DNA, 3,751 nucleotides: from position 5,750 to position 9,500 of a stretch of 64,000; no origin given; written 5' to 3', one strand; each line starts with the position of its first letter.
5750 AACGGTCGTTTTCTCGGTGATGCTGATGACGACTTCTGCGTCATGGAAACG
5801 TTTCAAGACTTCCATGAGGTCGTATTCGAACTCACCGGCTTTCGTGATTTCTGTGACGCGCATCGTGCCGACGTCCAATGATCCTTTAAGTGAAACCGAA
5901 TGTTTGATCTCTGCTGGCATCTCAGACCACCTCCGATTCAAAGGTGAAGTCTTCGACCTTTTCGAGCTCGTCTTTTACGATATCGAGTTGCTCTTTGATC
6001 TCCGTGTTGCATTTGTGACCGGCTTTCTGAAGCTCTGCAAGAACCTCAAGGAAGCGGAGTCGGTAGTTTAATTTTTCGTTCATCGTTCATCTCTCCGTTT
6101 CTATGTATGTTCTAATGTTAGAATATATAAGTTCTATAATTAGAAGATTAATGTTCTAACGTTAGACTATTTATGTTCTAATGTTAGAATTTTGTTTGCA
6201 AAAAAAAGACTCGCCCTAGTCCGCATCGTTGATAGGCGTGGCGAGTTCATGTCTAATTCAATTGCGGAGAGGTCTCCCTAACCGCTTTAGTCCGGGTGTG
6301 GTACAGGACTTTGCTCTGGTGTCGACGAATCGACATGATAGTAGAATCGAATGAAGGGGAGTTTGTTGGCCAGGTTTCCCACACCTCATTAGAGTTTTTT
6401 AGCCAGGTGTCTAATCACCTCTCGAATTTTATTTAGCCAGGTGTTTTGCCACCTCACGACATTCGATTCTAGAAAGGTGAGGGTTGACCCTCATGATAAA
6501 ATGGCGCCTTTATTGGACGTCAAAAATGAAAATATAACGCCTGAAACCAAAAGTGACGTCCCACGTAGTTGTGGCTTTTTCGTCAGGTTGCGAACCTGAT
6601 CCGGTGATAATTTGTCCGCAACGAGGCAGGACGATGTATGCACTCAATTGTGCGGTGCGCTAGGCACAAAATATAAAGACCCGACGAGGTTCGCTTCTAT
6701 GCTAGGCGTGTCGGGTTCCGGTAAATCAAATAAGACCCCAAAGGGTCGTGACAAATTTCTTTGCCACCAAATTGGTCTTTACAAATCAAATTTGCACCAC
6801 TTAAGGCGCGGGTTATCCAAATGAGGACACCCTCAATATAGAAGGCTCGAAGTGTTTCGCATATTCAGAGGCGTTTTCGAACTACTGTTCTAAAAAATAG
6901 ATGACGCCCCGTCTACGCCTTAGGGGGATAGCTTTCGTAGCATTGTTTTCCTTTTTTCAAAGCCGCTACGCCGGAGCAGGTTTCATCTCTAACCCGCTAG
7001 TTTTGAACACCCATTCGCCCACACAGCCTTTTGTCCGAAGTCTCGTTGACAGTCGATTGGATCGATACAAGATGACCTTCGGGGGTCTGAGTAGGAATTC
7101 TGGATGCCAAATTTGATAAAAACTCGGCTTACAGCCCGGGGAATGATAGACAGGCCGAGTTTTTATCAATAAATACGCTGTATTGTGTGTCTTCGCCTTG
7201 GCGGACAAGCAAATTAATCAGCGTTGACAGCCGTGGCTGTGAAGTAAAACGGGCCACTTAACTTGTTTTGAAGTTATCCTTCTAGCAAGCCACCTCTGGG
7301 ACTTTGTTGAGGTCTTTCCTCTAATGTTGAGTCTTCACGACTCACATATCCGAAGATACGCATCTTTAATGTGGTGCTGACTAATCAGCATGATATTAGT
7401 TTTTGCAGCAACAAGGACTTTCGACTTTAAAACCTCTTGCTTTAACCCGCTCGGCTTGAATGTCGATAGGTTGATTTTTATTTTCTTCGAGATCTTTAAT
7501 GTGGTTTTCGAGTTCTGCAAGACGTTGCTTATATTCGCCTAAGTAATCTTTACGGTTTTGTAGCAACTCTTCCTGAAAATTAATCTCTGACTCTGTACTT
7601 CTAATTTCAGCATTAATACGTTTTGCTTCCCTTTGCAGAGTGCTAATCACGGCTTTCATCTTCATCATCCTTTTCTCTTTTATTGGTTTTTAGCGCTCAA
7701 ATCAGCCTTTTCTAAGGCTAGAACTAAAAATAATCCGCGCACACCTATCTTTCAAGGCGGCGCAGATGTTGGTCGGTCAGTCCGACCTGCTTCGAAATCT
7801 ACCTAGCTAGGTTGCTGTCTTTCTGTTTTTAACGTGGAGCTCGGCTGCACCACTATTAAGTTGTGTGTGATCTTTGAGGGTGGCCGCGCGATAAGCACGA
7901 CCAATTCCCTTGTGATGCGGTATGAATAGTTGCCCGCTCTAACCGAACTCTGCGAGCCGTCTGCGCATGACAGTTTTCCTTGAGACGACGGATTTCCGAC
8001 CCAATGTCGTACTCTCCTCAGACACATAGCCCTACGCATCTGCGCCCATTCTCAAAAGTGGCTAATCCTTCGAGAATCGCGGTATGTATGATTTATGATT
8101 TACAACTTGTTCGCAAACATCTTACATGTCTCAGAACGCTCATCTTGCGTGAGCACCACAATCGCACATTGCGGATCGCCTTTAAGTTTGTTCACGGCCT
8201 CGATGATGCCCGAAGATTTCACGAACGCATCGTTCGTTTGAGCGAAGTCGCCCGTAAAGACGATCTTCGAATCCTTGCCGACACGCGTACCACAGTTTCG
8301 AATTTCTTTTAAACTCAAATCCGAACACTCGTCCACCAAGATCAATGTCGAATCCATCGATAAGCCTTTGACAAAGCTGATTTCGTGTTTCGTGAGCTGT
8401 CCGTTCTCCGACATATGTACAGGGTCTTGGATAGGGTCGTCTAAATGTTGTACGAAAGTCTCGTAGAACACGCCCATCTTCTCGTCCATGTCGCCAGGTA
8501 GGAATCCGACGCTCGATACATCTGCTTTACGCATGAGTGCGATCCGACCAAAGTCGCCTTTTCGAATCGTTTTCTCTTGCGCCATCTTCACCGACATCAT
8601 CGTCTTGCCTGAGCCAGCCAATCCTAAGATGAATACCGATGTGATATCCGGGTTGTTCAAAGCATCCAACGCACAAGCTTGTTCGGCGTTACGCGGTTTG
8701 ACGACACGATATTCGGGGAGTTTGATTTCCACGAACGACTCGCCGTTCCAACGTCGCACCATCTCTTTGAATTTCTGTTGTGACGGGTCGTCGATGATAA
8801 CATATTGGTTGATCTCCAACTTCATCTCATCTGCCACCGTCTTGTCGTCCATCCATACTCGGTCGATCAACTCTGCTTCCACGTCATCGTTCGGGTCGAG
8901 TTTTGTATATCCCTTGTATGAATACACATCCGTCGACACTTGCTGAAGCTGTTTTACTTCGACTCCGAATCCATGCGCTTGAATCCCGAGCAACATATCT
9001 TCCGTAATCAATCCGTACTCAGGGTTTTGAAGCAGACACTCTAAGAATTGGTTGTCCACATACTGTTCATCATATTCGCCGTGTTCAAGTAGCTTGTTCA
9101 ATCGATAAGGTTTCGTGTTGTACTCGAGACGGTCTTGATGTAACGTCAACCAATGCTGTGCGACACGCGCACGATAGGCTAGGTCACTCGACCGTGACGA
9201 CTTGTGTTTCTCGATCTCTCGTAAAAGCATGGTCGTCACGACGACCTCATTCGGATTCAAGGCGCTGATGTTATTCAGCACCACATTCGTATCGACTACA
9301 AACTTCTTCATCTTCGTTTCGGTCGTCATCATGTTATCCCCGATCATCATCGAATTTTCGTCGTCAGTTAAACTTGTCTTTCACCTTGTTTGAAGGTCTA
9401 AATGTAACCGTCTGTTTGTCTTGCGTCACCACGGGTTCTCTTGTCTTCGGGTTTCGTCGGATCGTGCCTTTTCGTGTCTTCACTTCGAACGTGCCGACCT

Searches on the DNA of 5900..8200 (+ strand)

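Call 7: search_dna_similar(query=window:6000-7500:+, collection=phages, mode=distant, max_rows=40)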
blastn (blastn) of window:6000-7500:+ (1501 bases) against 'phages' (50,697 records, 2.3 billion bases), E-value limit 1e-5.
No match.

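Call 8: search_rna_families(source=window, start=5900, end=8200, threshold=evalue, max_evalue=10)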
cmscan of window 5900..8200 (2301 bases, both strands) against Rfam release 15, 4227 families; matches with E-value up to 10: 6.
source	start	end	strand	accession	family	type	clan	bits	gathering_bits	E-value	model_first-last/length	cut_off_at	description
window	6209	6245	-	RF03085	abiF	Gene; sRNA;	-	31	37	0.005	1-37/37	no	abiF RNA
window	7104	7183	+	RF03905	MIR6149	Gene; miRNA;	-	19.4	100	2.2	1-99/99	no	MIR6149 microRNA precursor family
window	6111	6188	+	RF00956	MIR1444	Gene; miRNA;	-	19.2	80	2.7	1-85/85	no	MIR1444 microRNA precursor family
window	6139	6182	+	RF04291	mir-368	Gene; miRNA;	CL00149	18.7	58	3.8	1-72/72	no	mir-368 microRNA precursor family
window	6112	6188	+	RF03616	MIR1888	Gene; miRNA;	-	18.4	72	4.2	14-90/101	no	MIR1888 microRNA precursor family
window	6362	6501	-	RF02035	IMES-2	Gene;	-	12.3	54.7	5.6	1-141/141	no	IMES-2 RNA motif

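Call 14: search_rna_families(source=window, start=6150, end=6800, threshold=evalue, max_evalue=10, show_alignments=4)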
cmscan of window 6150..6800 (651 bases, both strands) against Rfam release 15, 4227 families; matches with E-value up to 10: 2.
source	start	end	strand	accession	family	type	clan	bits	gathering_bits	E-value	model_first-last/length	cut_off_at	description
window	6209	6245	-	RF03085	abiF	Gene; sRNA;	-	31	37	0.0014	1-37/37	no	abiF RNA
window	6362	6501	-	RF02035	IMES-2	Gene;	-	12.3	54.7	1.6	1-141/141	no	IMES-2 RNA motif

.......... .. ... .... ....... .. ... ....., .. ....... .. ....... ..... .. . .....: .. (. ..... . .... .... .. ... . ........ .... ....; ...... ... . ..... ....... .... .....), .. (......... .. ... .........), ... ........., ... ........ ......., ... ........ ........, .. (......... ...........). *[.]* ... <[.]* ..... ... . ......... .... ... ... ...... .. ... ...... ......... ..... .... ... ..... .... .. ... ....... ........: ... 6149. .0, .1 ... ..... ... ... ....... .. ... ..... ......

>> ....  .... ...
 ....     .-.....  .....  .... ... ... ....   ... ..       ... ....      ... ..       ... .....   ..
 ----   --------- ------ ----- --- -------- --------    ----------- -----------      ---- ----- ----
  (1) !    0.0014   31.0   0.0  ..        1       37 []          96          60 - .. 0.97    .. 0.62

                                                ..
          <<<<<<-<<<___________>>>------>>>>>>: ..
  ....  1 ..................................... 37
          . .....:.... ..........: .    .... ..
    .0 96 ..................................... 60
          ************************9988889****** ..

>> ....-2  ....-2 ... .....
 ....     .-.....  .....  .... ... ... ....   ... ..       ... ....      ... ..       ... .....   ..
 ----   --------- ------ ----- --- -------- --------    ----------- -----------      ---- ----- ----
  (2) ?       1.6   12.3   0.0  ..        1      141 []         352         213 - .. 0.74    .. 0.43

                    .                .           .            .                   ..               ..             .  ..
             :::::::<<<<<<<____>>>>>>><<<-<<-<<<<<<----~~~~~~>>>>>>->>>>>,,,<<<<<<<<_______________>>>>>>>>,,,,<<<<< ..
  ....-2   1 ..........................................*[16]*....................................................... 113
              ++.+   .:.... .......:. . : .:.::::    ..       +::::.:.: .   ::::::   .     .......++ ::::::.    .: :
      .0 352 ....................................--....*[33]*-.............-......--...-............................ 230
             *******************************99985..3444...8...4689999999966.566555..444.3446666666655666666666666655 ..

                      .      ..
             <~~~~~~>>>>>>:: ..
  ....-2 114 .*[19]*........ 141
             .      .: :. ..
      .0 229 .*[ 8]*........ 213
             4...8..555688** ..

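Call 16: search_dna_similar(query=window:6340-6475:-, collection=plasmids, mode=distant, max_evalue=10, max_rows=30)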
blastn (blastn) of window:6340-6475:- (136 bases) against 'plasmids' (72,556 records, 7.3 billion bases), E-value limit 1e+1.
Records with a match: 6; places in all: 6; records where one place covers at least 80% of the query: 0.
Best place of each record, by identity: >=99% 3; 90-95% 2; 80-90% 1.
By first word of the organism name: Aliivibrio 2; Polaromonas 1; Paenibacillus 1; Planococcus 1; Nostoc 1.
By predicted mobility (MOB-suite, as given by PLSDB): conjugative 3; mobilizable 2; non-mobilizable 1.
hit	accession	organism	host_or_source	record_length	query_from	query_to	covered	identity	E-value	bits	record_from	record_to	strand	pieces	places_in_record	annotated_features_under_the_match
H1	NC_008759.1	Polaromonas naphthalenivorans CJ2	-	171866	61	89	21%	89.7%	1e+0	40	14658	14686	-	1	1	helicase RepA family protein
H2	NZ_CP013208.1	Paenibacillus sp. IHB B 3084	single,lake sediment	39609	76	101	19%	92.3%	1e+0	39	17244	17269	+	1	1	helix-turn-helix transcriptional regulator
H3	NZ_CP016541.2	Planococcus versutus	soil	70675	109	133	18%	92.0%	4e+0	37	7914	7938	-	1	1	hypothetical protein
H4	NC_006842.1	Aliivibrio fischeri ES114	-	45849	75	94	15%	100.0%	4e+0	37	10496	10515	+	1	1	hypothetical protein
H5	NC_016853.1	Aliivibrio fischeri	Euprymna scolopes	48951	75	94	15%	100.0%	4e+0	37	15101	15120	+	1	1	none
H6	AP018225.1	Nostoc linckia NIES-25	-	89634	61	80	15%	100.0%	4e+0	37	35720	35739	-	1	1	protein-serine/threonine phosphatase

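Call 17: search_dna_similar(query=window:6340-6475:-, collection=phages, mode=distant, max_evalue=10, max_rows=30)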
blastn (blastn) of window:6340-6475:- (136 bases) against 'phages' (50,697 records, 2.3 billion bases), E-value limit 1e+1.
Records with a match: 5; places in all: 5; records where one place covers at least 80% of the query: 0.
Best place of each record, by identity: 95-99% 1; 90-95% 1; 60-80% 3.
By first word of the organism name: Enterococcus 2; Bacillus 1; Staphylococcus 1; Escherichia 1.
By host as written in the record: Enterococcus faecalis 2; Bacillus australimaris sKR4M-27 1; Staphylococcus aureus ATCC 25923 1; Escherichia coli 1.
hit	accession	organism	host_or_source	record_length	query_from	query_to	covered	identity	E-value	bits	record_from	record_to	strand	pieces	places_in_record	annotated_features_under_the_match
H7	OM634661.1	Bacillus phage vB_BauM_KLEB27-3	Bacillus australimaris sKR4M-27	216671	63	113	38%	78.8%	1e+0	38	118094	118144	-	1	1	none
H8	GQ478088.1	Enterococcus phage phiFL4A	Enterococcus faecalis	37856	42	88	35%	79.2%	5e+0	36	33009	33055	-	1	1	gp50: conserved hypothetical protein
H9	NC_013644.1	Enterococcus phage phiFL4A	Enterococcus faecalis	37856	42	88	35%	79.2%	5e+0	36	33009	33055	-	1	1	gp50: minor tail protein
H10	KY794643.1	Staphylococcus phage vB_Sau_S24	Staphylococcus aureus ATCC 25923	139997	39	62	18%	91.7%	5e+0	36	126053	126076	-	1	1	hypothetical protein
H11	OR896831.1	Escherichia phage BubbaBully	Escherichia coli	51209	88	109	16%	95.5%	5e+0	37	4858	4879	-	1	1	hypothetical protein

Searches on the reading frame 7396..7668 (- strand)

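Call 22: search_protein_families(library=pfam, proteins=[window:7396-7668:-], max_evalue=0.01)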
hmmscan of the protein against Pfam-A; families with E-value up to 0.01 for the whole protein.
window:7396-7668:- (90 aa): 5 families
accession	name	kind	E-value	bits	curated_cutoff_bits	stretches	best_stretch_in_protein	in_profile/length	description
PF25764.1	KIF21A_4th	-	0.0032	17.6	33.1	1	1-66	63-122/183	KIF21A-like domain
PF00038.26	Filament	-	0.0041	17.2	40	1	8-68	198-258/313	Intermediate filament protein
PF03938.19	OmpH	-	0.0045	17.6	32.4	1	3-76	16-91/141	Outer membrane protein (OmpH-like)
PF07926.17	TPR_MLP1_2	-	0.0074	16.7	36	0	3-62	61-117/129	TPR/MLP1/MLP2-like protein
PF11932.13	DUF3450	-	0.0095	15.7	32.6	0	5-65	36-96/241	Protein of unknown function (DUF3450)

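Call 45: search_protein_families(library=padloc, proteins=[window:7396-7668:-], max_evalue=0.01)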
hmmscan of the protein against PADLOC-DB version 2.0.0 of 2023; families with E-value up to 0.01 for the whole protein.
window:7396-7668:- (90 aa): 4 families
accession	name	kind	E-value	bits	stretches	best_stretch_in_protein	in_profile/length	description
PDLC00580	JetC3|JetC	-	0.0019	14.5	1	3-79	281-356/1068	DUF3584 domain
PDLC00254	LmuB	-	0.0052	13.5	1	11-67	224-280/563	AAA ATPase domain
PDLC03863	LmuB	-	0.0061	13.3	1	2-67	337-402/610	-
PDLC04774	PDC-M68B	-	0.0076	12.9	1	10-66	304-366/581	-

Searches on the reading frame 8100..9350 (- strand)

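Call 22: search_protein_families(library=pfam, proteins=[window:8100-9350:-], max_evalue=0.01)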
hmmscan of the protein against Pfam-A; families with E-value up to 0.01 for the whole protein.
window:8100-9350:- (416 aa): 4 families
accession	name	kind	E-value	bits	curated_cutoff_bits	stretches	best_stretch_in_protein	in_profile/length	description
PF02562.22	PhoH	-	9.5e-31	107.3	27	1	217-404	2-190/205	PhoH-like protein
PF13638.12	PIN_4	-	5.6e-12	46.5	21.9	1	17-134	1-130/132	PIN domain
PF13604.12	AAA_30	-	2.4e-06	27.9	27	1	221-373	3-129/191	AAA domain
PF13245.12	AAA_19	-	0.00065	20.3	25.1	1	238-373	13-130/134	AAA domain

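Call 45: search_protein_families(library=padloc, proteins=[window:8100-9350:-], max_evalue=0.01)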
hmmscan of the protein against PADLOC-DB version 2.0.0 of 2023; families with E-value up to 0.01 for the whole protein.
window:8100-9350:- (416 aa): 4 families
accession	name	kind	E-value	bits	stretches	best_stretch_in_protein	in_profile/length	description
PDLC01148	RecD_like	-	0.00011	18.7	0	335-406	405-473/719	RecD/Tra ATPase fused to N-terminal HHH domain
PDLC00129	GajB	-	0.00057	16.6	1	324-405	217-296/594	UrvD helicase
PDLC05065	PDC-S68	-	0.0013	14.5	1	221-371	607-741/1221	-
PDLC00142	GajB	-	0.0032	13.9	1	334-406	216-286/583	UrvD helicase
